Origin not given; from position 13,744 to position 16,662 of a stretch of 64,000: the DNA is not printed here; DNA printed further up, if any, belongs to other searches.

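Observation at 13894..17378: Arginine decarboxylase fused in-frame to agmatine deiminase, followed by translationally coupled N-carbamoylputrescine amidase: a compact two-gene agmatine-to-putrescine route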

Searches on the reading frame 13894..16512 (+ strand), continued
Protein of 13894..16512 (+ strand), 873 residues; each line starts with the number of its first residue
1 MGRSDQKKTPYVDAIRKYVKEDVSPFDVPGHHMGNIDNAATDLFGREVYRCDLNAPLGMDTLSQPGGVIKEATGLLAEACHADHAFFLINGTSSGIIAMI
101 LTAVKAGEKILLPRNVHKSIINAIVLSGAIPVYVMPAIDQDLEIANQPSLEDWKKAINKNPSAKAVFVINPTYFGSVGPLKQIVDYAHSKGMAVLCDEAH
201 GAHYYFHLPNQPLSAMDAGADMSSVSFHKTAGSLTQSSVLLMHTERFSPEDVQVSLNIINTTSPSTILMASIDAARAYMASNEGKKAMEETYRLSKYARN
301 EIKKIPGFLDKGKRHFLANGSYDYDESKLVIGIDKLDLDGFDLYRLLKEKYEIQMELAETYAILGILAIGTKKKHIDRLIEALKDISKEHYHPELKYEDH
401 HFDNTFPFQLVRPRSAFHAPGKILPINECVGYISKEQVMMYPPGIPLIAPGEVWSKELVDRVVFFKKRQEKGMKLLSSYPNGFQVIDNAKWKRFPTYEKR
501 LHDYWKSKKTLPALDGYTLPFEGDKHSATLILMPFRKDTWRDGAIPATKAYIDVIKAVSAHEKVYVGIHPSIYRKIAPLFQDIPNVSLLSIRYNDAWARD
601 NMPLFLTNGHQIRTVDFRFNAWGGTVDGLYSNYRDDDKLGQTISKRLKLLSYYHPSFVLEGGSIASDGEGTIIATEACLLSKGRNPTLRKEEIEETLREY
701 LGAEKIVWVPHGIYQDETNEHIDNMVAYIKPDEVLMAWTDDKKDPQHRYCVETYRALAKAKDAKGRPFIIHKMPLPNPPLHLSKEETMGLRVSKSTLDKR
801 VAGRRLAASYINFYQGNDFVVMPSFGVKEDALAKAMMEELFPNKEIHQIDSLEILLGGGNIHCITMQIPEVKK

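Call 5: find_homologous_proteins(query=window:13894-16512:+, max_evalue=1e-10)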
Query window:13894-16512:+ (873 aa): 4671 proteins with E <= 1e-10 among 8000 candidates; the best 120 are listed.
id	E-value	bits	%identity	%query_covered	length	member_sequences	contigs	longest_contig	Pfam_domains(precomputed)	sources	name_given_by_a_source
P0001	0.0e+0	2023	100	100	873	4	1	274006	PF00155.28,PF00266.26,PF03711.21,PF04371.21,PF01041.24,PF01276.27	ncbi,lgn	-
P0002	0.0e+0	1925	94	100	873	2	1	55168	PF00155.28,PF00266.26,PF03711.21,PF04371.21,PF01041.24,PF01276.27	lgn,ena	-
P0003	0.0e+0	1714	82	100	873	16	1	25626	PF00155.28,PF00266.26,PF03711.21,PF04371.21,PF01041.24,PF01276.27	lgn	-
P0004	0.0e+0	1701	82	100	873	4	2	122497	PF00155.28,PF00266.26,PF03711.21,PF04371.21,PF01041.24,PF01276.27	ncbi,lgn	-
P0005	0.0e+0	1624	78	100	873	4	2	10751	PF00155.28,PF00266.26,PF03711.21,PF04371.21,PF01041.24,PF01276.27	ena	-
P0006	0.0e+0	1601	77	100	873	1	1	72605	PF00155.28,PF00266.26,PF03711.21,PF04371.21,PF01212.28,PF01041.24,PF01276.27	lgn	-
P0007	0.0e+0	1547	75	100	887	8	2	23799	PF00155.28,PF00266.26,PF03711.21,PF04371.21,PF01041.24,PF01276.27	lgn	-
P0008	0.0e+0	1505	72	100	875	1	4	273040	PF00155.28,PF00266.26,PF03711.21,PF04371.21,PF01212.28,PF01053.27,PF01041.24,PF01276.27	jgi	-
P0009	0.0e+0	1490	73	100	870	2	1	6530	PF00155.28,PF00266.26,PF03711.21,PF04371.21,PF01212.28,PF01041.24,PF01276.27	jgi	jgi:lysine decarboxylase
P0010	0.0e+0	1476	72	100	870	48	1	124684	PF00155.28,PF00266.26,PF03711.21,PF04371.21,PF01212.28,PF01041.24,PF01276.27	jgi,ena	-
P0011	0.0e+0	1475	71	100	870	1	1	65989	PF00155.28,PF00266.26,PF03711.21,PF04371.21,PF01212.28,PF01041.24,PF01276.27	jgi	jgi:arginine decarboxylase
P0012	0.0e+0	1474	71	100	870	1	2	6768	PF00155.28,PF00266.26,PF03711.21,PF04371.21,PF01212.28,PF01041.24,PF01276.27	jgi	jgi:arginine decarboxylase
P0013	0.0e+0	1473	71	100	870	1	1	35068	PF00155.28,PF00266.26,PF03711.21,PF04371.21,PF01212.28,PF01041.24,PF01276.27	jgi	jgi:arginine decarboxylase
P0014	0.0e+0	1472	71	100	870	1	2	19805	PF00155.28,PF00266.26,PF03711.21,PF04371.21,PF01212.28,PF01041.24,PF01276.27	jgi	jgi:arginine decarboxylase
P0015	0.0e+0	1472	71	100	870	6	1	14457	PF00155.28,PF00266.26,PF03711.21,PF04371.21,PF01212.28,PF01041.24,PF01276.27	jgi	jgi:arginine decarboxylase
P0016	0.0e+0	1471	72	100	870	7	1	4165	PF00155.28,PF00266.26,PF03711.21,PF04371.21,PF01212.28,PF01041.24,PF01276.27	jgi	jgi:arginine decarboxylase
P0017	0.0e+0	1467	70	100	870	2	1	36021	PF00155.28,PF00266.26,PF03711.21,PF04371.21,PF01212.28,PF01041.24,PF01276.27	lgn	-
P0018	0.0e+0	1466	71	100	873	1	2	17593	PF00155.28,PF00266.26,PF03711.21,PF04371.21,PF01041.24,PF01276.27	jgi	jgi:lysine decarboxylase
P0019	0.0e+0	1464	71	100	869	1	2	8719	PF00155.28,PF00266.26,PF03711.21,PF04371.21,PF01212.28,PF01041.24,PF01276.27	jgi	jgi:arginine decarboxylase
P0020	0.0e+0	1453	71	100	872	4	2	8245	PF00155.28,PF03711.21,PF04371.21,PF01041.24,PF01276.27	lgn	-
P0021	0.0e+0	1439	69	100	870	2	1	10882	PF00155.28,PF00266.26,PF03711.21,PF04371.21,PF01212.28,PF01041.24,PF01276.27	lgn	-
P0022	0.0e+0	1439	71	99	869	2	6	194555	PF00155.28,PF00266.26,PF03711.21,PF04371.21,PF01212.28,PF01041.24,PF01276.27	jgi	jgi:arginine decarboxylase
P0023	0.0e+0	1436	70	100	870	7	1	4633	PF00155.28,PF00266.26,PF03711.21,PF04371.21,PF01212.28,PF01041.24,PF01276.27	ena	-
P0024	0.0e+0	1433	69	99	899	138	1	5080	PF00155.28,PF00266.26,PF03711.21,PF04371.21,PF01212.28,PF01041.24,PF01276.27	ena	-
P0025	0.0e+0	1430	70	100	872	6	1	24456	PF00155.28,PF00266.26,PF03711.21,PF04371.21,PF01212.28,PF01041.24,PF01276.27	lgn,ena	-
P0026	0.0e+0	1428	70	100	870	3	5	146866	PF00155.28,PF00266.26,PF03711.21,PF04371.21,PF01041.24,PF01276.27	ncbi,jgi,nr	ncbi:MAG: agmatine deiminase [Bacilli bacterium]|jgi:lysine decarboxylase|nr:agmatine deiminase [Bac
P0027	0.0e+0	1428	70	100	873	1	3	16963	PF00155.28,PF00266.26,PF03711.21,PF04371.21,PF01041.24,PF01276.27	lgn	-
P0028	0.0e+0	1427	69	100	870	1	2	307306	PF00155.28,PF00266.26,PF03711.21,PF04371.21,PF01041.24,PF01276.27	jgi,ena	jgi:lysine decarboxylase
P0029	0.0e+0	1419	68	100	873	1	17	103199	PF00155.28,PF03711.21,PF04371.21,PF01041.24,PF01276.27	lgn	-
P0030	0.0e+0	1405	69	100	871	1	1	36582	PF00155.28,PF00266.26,PF03711.21,PF04371.21,PF01212.28,PF01053.27,PF01041.24,PF01276.27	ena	-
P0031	0.0e+0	1392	68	100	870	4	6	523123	PF00155.28,PF00266.26,PF03711.21,PF04371.21,PF01041.24,PF01276.27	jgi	jgi:lysine decarboxylase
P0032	0.0e+0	1392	67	100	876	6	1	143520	PF00155.28,PF03711.21,PF04371.21,PF01041.24,PF01276.27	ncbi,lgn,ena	-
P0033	0.0e+0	1387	68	100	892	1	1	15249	PF00155.28,PF03711.21,PF04371.21,PF01041.24,PF01276.27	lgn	-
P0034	0.0e+0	1387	68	100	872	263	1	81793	PF00155.28,PF00266.26,PF03711.21,PF04371.21,PF01053.27,PF01041.24,PF01276.27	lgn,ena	-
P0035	0.0e+0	1385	67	99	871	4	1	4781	PF00155.28,PF00266.26,PF03711.21,PF04371.21,PF01053.27,PF01041.24,PF01276.27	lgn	-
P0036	0.0e+0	1385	67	100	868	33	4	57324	PF00155.28,PF03711.21,PF04371.21,PF01053.27,PF01041.24,PF01276.27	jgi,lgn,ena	-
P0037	0.0e+0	1381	68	100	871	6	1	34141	PF00155.28,PF00266.26,PF03711.21,PF04371.21,PF01041.24,PF01276.27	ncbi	-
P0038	0.0e+0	1374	67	100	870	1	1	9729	PF00155.28,PF00266.26,PF03711.21,PF04371.21,PF01212.28,PF01041.24,PF01276.27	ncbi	-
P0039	0.0e+0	1374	67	100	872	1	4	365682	PF00155.28,PF00266.26,PF03711.21,PF04371.21,PF01053.27,PF01041.24,PF01276.27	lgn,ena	-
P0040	0.0e+0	1373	66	100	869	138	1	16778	PF00155.28,PF05889.20,PF00266.26,PF03711.21,PF04371.21,PF01053.27,PF01041.24,PF01276.27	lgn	-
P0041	0.0e+0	1373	67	100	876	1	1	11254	PF00155.28,PF00266.26,PF03711.21,PF04371.21,PF01053.27,PF01041.24,PF01276.27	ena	-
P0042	0.0e+0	1373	67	100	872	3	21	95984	PF00155.28,PF00266.26,PF03711.21,PF04371.21,PF01053.27,PF01041.24,PF01276.27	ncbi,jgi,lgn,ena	-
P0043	0.0e+0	1370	67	100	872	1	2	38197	PF00155.28,PF00266.26,PF03711.21,PF04371.21,PF01212.28,PF01041.24,PF01276.27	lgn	-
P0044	0.0e+0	1369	66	100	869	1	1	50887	PF00155.28,PF05889.20,PF00266.26,PF03711.21,PF04371.21,PF01053.27,PF01041.24,PF01276.27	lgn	-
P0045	0.0e+0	1369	66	100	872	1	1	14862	PF00155.28,PF00266.26,PF03711.21,PF04371.21,PF01053.27,PF01041.24,PF01276.27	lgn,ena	-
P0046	0.0e+0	1368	66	100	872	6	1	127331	PF00155.28,PF00266.26,PF03711.21,PF04371.21,PF01053.27,PF01041.24,PF01276.27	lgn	-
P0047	0.0e+0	1368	67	100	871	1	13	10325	PF00155.28,PF00266.26,PF03711.21,PF04371.21,PF01041.24,PF01276.27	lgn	-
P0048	0.0e+0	1366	67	100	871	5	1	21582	PF00155.28,PF00266.26,PF03711.21,PF04371.21,PF01041.24,PF01276.27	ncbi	-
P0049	0.0e+0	1366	67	100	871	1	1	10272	PF00155.28,PF00266.26,PF03711.21,PF04371.21,PF01041.24,PF01276.27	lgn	-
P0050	0.0e+0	1365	67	100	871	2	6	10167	PF00155.28,PF00266.26,PF03711.21,PF04371.21,PF01212.28,PF01041.24,PF01276.27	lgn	-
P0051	0.0e+0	1364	67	100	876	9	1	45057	PF00155.28,PF00266.26,PF03711.21,PF04371.21,PF01212.28,PF01053.27,PF01041.24,PF01276.27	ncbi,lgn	-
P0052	0.0e+0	1364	66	100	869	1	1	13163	PF00155.28,PF05889.20,PF00266.26,PF03711.21,PF04371.21,PF01053.27,PF01041.24,PF01276.27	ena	-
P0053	0.0e+0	1362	67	100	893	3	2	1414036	PF00155.28,PF00266.26,PF03711.21,PF04371.21,PF01212.28,PF01053.27,PF01041.24,PF01276.27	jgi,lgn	-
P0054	0.0e+0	1362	67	100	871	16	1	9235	PF00155.28,PF00266.26,PF03711.21,PF04371.21,PF01041.24,PF01276.27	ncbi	-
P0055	0.0e+0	1361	66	100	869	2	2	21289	PF00155.28,PF00266.26,PF03711.21,PF04371.21,PF01041.24,PF01276.27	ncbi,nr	ncbi:MAG: agmatine deiminase [Bacilli bacterium]|nr:agmatine deiminase [Bacilli bacterium]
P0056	0.0e+0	1360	66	100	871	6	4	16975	PF00155.28,PF03711.21,PF04371.21,PF01041.24,PF01276.27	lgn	-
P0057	0.0e+0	1358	67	100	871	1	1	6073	PF00155.28,PF00266.26,PF03711.21,PF04371.21,PF01053.27,PF01041.24,PF01276.27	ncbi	-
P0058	0.0e+0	1357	65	99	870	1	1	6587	PF00155.28,PF00266.26,PF03711.21,PF04371.21,PF01212.28,PF01053.27,PF01041.24,PF01276.27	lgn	-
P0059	0.0e+0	1356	67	100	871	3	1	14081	PF00155.28,PF03711.21,PF04371.21,PF01041.24,PF01276.27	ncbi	-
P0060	0.0e+0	1354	64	99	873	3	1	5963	PF00155.28,PF00266.26,PF03711.21,PF04371.21,PF01041.24,PF01276.27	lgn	-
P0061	0.0e+0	1352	64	99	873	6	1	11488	PF00155.28,PF00266.26,PF03711.21,PF04371.21,PF01041.24,PF01276.27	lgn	-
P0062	0.0e+0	1352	66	100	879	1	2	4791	PF00155.28,PF00266.26,PF03711.21,PF04371.21,PF01053.27,PF01041.24,PF01276.27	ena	-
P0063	0.0e+0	1349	65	100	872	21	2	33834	PF00155.28,PF00266.26,PF03711.21,PF04371.21,PF01041.24,PF01276.27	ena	-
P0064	0.0e+0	1349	64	99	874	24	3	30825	PF00155.28,PF00266.26,PF03711.21,PF04371.21,PF01041.24,PF01276.27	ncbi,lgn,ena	-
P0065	0.0e+0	1349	66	99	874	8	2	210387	PF00155.28,PF03711.21,PF04371.21,PF01041.24,PF01276.27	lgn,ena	-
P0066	0.0e+0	1349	64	99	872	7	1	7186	PF00155.28,PF00266.26,PF03711.21,PF04371.21,PF01041.24,PF01276.27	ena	-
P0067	0.0e+0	1342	66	100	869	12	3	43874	PF00155.28,PF05889.20,PF00266.26,PF03711.21,PF04371.21,PF01053.27,PF01041.24,PF01276.27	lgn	-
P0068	0.0e+0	1341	65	100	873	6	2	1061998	PF00155.28,PF03711.21,PF04371.21,PF01041.24,PF01276.27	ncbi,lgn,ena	-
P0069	0.0e+0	1340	65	100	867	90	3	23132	PF00155.28,PF00266.26,PF03711.21,PF04371.21,PF01212.28,PF01053.27,PF01041.24,PF01276.27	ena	-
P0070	0.0e+0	1337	66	100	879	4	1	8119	PF00155.28,PF00266.26,PF03711.21,PF04371.21,PF01053.27,PF01041.24,PF01276.27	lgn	-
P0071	0.0e+0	1336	65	99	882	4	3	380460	PF00155.28,PF00266.26,PF03711.21,PF04371.21,PF01053.27,PF01041.24,PF01276.27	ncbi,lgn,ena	-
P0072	0.0e+0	1334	66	99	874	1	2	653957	PF00155.28,PF00266.26,PF03711.21,PF04371.21,PF01053.27,PF01041.24,PF01276.27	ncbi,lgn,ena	-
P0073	0.0e+0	1325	64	100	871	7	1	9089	PF00155.28,PF00266.26,PF03711.21,PF04371.21,PF01041.24,PF01276.27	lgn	-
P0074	0.0e+0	1316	65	100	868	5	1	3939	PF00155.28,PF00266.26,PF03711.21,PF04371.21,PF01053.27,PF01041.24,PF01276.27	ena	-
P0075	0.0e+0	1315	65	100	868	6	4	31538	PF00155.28,PF00266.26,PF03711.21,PF04371.21,PF01212.28,PF01053.27,PF01041.24,PF01276.27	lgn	-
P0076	0.0e+0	1312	63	99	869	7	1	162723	PF00155.28,PF00266.26,PF03711.21,PF04371.21,PF01041.24,PF01276.27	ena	-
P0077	0.0e+0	1312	65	100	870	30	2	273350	PF00155.28,PF00266.26,PF03711.21,PF04371.21,PF01053.27,PF01041.24,PF01276.27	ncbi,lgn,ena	-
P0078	0.0e+0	1312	64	100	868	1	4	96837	PF00155.28,PF00266.26,PF03711.21,PF04371.21,PF01212.28,PF01053.27,PF01041.24,PF01276.27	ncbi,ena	-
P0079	0.0e+0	1311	64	100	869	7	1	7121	PF00155.28,PF00266.26,PF03711.21,PF04371.21,PF01053.27,PF01041.24,PF01276.27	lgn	-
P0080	0.0e+0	1309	63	100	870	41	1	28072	PF00155.28,PF03711.21,PF04371.21,PF01212.28,PF01041.24,PF01276.27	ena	-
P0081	0.0e+0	1303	64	100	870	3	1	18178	PF00155.28,PF00266.26,PF03711.21,PF04371.21,PF01053.27,PF01041.24,PF01276.27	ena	-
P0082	0.0e+0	1302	64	100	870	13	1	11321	PF00155.28,PF00266.26,PF03711.21,PF04371.21,PF01053.27,PF01041.24,PF01276.27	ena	-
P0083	0.0e+0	1302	64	100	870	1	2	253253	PF00155.28,PF00266.26,PF03711.21,PF04371.21,PF01053.27,PF01041.24,PF01276.27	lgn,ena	-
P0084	0.0e+0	1301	64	100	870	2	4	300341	PF00155.28,PF00266.26,PF03711.21,PF04371.21,PF01053.27,PF01041.24,PF01276.27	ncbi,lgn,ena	-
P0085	0.0e+0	1301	64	100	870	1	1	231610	PF00155.28,PF00266.26,PF03711.21,PF04371.21,PF01053.27,PF01041.24,PF01276.27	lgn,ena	-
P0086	0.0e+0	1299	64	100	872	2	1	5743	PF00155.28,PF00266.26,PF03711.21,PF04371.21,PF01041.24,PF01276.27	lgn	-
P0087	0.0e+0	1299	64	100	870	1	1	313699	PF00155.28,PF00266.26,PF03711.21,PF04371.21,PF01053.27,PF01041.24,PF01276.27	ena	-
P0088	0.0e+0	1298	64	100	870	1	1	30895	PF00155.28,PF00266.26,PF03711.21,PF04371.21,PF01053.27,PF01041.24,PF01276.27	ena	-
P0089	0.0e+0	1297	63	100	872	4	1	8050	PF00155.28,PF00266.26,PF03711.21,PF04371.21,PF01212.28,PF01041.24,PF01276.27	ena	-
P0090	0.0e+0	1295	64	100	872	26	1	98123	PF00155.28,PF00266.26,PF03711.21,PF04371.21,PF01041.24,PF01276.27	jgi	-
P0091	0.0e+0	1295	62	100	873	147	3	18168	PF00155.28,PF00266.26,PF03711.21,PF04371.21,PF01041.24,PF01276.27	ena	-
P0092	0.0e+0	1294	64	100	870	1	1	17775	PF00155.28,PF00266.26,PF03711.21,PF04371.21,PF01053.27,PF01041.24,PF01276.27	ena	-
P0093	0.0e+0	1288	63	98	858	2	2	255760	PF00155.28,PF03711.21,PF04371.21,PF01041.24,PF01276.27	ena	-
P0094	0.0e+0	1287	64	100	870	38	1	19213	PF00155.28,PF00266.26,PF03711.21,PF04371.21,PF01053.27,PF01041.24,PF01276.27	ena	-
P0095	0.0e+0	1282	63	100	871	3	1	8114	PF00155.28,PF00266.26,PF03711.21,PF04371.21,PF01212.28,PF01053.27,PF01041.24,PF01276.27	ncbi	-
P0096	0.0e+0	1281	63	100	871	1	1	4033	PF00155.28,PF03711.21,PF04371.21,PF01041.24,PF01276.27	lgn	-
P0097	0.0e+0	1279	62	100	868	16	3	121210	PF00155.28,PF00266.26,PF03711.21,PF04371.21,PF01212.28,PF01041.24,PF01276.27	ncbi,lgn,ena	-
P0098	0.0e+0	1274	62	100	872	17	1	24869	PF00155.28,PF03711.21,PF04371.21,PF01041.24,PF01276.27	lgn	-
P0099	0.0e+0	1274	63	99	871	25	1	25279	PF00155.28,PF03711.21,PF04371.21,PF01041.24,PF01276.27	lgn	-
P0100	0.0e+0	1272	61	100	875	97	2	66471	PF00155.28,PF03711.21,PF04371.21,PF01041.24,PF01276.27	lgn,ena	-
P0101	0.0e+0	1271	63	100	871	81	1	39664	PF00155.28,PF00266.26,PF03711.21,PF04371.21,PF01053.27,PF01041.24,PF01276.27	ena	-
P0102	0.0e+0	1269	62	99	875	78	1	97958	PF00155.28,PF00266.26,PF03711.21,PF04371.21,PF01041.24,PF01276.27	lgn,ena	-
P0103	0.0e+0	1269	62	98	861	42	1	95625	PF00155.28,PF00266.26,PF03711.21,PF04371.21,PF01212.28,PF01041.24,PF01276.27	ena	-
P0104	0.0e+0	1265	61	99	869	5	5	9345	PF00155.28,PF00266.26,PF03711.21,PF04371.21,PF01041.24,PF01276.27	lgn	-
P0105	0.0e+0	1264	62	100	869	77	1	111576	PF00155.28,PF00266.26,PF03711.21,PF04371.21,PF01212.28,PF01041.24,PF01276.27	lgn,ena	-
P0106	0.0e+0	1263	63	100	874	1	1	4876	PF00155.28,PF03711.21,PF04371.21,PF01212.28,PF01053.27,PF01041.24,PF01276.27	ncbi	-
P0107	0.0e+0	1260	63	100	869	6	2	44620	PF00155.28,PF03711.21,PF04371.21,PF01053.27,PF01041.24,PF01276.27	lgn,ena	-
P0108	0.0e+0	1256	62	99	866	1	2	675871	PF00155.28,PF03711.21,PF04371.21,PF01041.24,PF01276.27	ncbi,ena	-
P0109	0.0e+0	1254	62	100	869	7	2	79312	PF00155.28,PF00266.26,PF03711.21,PF04371.21,PF01041.24,PF01276.27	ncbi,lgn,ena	-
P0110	0.0e+0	1230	61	100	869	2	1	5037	PF00155.28,PF00266.26,PF03711.21,PF04371.21,PF01041.24,PF01276.27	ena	-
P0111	0.0e+0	1224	65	91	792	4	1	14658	PF00155.28,PF00266.26,PF03711.21,PF04371.21,PF01212.28,PF01053.27,PF01041.24,PF01276.27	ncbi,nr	ncbi:MAG: agmatine deiminase, partial [Bacilli bacterium]|nr:agmatine deiminase [Bacilli bacterium]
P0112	0.0e+0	1222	60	100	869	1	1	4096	PF00155.28,PF00266.26,PF03711.21,PF04371.21,PF01041.24,PF01276.27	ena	-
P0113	0.0e+0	1220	59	100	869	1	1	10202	PF00155.28,PF00266.26,PF03711.21,PF04371.21,PF01041.24,PF01276.27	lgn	-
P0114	0.0e+0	1216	60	100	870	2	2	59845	PF00155.28,PF00266.26,PF03711.21,PF04371.21,PF01041.24,PF01276.27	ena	-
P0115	0.0e+0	1215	60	100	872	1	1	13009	PF00155.28,PF00266.26,PF03711.21,PF04371.21,PF01041.24,PF01276.27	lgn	-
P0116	0.0e+0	1213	60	100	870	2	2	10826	PF00155.28,PF00266.26,PF03711.21,PF04371.21,PF01041.24,PF01276.27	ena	-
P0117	0.0e+0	1202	60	100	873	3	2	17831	PF00155.28,PF00266.26,PF03711.21,PF04371.21,PF01053.27,PF01041.24,PF01276.27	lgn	-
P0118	0.0e+0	1199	59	100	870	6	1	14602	PF00155.28,PF00266.26,PF03711.21,PF04371.21,PF01041.24,PF01276.27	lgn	-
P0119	0.0e+0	1195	60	99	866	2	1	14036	PF00155.28,PF00266.26,PF03711.21,PF04371.21,PF01053.27,PF01041.24,PF01276.27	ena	-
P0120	0.0e+0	1195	59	100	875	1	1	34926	PF00155.28,PF00266.26,PF03711.21,PF04371.21,PF01041.24,PF01276.27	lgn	-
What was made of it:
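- Checked: At least 120 clusters at the 90% identity level, 59-100% identical to the query, cover 98-100% of it (one partial sequence, 91%) with both domains (call 5).
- Conservation as a unit: at least 120 full-length clusters at the 90% identity level (call 5).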
